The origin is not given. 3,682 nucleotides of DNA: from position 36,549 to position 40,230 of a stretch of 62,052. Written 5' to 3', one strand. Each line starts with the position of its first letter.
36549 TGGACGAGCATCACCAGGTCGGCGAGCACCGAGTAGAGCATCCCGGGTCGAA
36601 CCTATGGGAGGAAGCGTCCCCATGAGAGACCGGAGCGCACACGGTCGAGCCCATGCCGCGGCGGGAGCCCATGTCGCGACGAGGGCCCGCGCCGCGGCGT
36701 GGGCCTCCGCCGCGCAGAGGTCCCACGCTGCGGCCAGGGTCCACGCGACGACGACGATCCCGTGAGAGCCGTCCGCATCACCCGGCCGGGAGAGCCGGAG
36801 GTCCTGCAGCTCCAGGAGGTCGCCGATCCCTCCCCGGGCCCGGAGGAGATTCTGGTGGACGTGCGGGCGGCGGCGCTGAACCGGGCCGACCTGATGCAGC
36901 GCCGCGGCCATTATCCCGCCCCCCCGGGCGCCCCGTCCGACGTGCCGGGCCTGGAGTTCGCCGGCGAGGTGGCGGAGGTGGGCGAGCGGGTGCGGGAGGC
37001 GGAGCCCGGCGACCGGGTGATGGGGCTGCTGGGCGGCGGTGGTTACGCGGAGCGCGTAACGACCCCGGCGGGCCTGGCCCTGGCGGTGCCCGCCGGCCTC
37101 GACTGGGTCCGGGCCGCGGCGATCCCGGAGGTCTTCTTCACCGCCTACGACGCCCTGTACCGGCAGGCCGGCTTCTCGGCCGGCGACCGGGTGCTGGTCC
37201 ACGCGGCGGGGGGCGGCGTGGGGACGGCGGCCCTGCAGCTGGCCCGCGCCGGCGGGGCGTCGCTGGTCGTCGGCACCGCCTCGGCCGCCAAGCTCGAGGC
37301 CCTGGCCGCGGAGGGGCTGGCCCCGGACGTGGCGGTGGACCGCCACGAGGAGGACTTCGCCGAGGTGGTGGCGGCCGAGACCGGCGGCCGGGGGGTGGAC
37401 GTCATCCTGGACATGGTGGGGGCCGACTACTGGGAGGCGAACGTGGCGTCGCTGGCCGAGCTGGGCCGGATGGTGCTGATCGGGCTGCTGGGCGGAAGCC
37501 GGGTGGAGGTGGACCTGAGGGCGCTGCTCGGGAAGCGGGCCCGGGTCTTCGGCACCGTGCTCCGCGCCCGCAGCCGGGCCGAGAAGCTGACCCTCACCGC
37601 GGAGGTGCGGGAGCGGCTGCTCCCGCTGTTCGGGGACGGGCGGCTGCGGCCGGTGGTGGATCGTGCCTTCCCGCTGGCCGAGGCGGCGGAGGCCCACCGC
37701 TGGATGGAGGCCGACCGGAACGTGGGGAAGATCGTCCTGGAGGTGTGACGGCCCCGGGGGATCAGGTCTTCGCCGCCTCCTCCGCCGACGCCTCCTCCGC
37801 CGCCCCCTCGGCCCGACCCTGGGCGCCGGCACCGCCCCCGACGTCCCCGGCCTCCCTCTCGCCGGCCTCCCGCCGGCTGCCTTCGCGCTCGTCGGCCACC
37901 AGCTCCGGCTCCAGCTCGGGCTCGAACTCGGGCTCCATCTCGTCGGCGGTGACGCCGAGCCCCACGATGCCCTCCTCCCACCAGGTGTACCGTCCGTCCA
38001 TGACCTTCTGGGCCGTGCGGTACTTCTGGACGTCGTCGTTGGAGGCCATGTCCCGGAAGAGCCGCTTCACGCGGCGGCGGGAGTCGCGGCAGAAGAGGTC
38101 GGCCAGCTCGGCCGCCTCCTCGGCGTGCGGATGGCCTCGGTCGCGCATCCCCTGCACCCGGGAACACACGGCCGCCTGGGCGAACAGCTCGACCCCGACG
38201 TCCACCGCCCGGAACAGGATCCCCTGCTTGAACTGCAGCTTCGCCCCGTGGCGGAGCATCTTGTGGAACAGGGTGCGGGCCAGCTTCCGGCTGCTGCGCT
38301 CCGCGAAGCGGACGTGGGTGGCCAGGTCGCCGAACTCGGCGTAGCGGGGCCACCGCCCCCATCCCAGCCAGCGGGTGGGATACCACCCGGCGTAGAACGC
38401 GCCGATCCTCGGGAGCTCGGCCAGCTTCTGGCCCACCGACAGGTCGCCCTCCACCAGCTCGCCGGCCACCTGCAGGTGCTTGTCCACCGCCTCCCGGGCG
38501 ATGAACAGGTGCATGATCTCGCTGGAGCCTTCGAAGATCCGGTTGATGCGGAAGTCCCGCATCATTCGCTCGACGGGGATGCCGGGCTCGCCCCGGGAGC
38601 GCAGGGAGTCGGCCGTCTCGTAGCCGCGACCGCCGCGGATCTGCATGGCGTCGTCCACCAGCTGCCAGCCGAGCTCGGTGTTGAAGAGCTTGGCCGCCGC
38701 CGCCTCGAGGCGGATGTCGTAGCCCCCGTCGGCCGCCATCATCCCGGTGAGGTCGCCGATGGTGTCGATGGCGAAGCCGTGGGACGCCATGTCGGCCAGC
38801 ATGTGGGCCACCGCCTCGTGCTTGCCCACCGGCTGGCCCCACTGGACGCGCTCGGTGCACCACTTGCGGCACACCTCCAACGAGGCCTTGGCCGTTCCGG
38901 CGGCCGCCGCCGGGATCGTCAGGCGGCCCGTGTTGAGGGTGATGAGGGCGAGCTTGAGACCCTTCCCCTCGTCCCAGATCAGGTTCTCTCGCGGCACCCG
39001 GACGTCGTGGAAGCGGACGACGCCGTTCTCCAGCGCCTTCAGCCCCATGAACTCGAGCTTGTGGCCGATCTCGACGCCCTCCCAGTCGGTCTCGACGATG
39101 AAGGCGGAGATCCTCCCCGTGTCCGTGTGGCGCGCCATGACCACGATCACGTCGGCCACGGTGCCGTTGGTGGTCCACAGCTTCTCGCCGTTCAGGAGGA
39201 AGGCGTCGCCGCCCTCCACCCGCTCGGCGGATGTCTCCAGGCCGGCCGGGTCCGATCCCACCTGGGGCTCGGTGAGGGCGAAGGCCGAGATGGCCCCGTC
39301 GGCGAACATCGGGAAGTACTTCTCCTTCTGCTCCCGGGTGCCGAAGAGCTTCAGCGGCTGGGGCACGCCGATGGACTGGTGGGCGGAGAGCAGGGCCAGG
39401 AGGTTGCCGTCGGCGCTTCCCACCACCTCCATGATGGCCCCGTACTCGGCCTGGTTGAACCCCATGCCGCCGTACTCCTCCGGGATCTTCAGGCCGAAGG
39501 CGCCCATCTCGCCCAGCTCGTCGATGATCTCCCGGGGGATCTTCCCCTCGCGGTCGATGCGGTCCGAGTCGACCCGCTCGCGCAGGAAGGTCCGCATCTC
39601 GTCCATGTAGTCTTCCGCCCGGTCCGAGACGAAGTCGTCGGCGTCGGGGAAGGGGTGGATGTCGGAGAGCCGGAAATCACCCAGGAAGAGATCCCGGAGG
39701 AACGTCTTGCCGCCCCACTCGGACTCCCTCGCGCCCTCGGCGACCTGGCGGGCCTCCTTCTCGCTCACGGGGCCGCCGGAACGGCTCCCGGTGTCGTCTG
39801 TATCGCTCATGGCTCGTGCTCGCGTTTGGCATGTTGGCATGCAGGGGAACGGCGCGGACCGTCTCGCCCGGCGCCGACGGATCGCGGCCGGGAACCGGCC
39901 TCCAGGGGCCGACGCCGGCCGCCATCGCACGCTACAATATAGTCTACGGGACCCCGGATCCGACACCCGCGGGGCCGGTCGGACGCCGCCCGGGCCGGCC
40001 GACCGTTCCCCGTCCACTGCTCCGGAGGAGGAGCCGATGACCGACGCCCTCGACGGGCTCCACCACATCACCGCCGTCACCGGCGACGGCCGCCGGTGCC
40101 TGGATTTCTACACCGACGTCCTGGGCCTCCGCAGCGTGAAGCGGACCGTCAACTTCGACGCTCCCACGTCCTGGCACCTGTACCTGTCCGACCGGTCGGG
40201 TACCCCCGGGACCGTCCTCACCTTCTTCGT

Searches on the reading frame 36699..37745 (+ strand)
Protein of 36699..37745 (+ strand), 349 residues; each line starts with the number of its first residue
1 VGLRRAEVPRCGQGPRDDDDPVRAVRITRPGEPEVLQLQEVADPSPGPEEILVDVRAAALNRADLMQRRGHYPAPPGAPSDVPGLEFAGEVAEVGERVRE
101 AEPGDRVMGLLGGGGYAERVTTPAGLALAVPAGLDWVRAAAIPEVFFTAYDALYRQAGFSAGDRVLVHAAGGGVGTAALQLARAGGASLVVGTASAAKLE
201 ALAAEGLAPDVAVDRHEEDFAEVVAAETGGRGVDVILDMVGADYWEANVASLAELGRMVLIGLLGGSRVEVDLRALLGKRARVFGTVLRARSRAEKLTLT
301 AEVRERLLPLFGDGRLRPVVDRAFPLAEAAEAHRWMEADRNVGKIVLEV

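Call 26: search_protein_families(library=pfam, proteins=[window:36699-37745:+], max_evalue=0.001)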
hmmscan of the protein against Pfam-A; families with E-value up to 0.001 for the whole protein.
window:36699-37745:+ (349 aa): 3 families
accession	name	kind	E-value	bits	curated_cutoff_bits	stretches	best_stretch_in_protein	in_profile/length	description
PF13602.12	ADH_zinc_N_2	-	2.8e-24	87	27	1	210-347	4-134/134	Zinc-binding dehydrogenase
PF00107.32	ADH_zinc_N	-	7.3e-22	78.1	31.8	1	173-296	1-122/129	Zinc-binding dehydrogenase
PF08240.17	ADH_N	-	1.5e-17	64.2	23.5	1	47-131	1-103/104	Alcohol dehydrogenase GroES-like domain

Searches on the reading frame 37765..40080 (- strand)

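Call 26: search_protein_families(library=pfam, proteins=[window:37765-40080:-], max_evalue=0.001)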
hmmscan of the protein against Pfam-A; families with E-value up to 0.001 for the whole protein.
window:37765-40080:- (772 aa): 5 families
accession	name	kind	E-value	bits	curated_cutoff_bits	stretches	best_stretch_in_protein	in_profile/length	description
PF00441.29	Acyl-CoA_dh_1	-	1e-32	113.8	22.4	1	372-530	1-148/150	Acyl-CoA dehydrogenase, C-terminal domain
PF02771.21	Acyl-CoA_dh_N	-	1.4e-26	93.5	22.9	1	154-262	3-112/113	Acyl-CoA dehydrogenase, N-terminal domain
PF02770.24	Acyl-CoA_dh_M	-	9.2e-23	80.7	33.3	1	266-360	1-97/97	Acyl-CoA dehydrogenase, middle domain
PF21343.2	ACAD9-ACADV_C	-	6.6e-11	43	27.8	1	586-693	3-110/120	ACAD9/ACADV, C-terminal domain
PF08028.16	Acyl-CoA_dh_2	-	1.1e-06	29.4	22.7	1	388-517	2-130/134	Acyl-CoA dehydrogenase, C-terminal domain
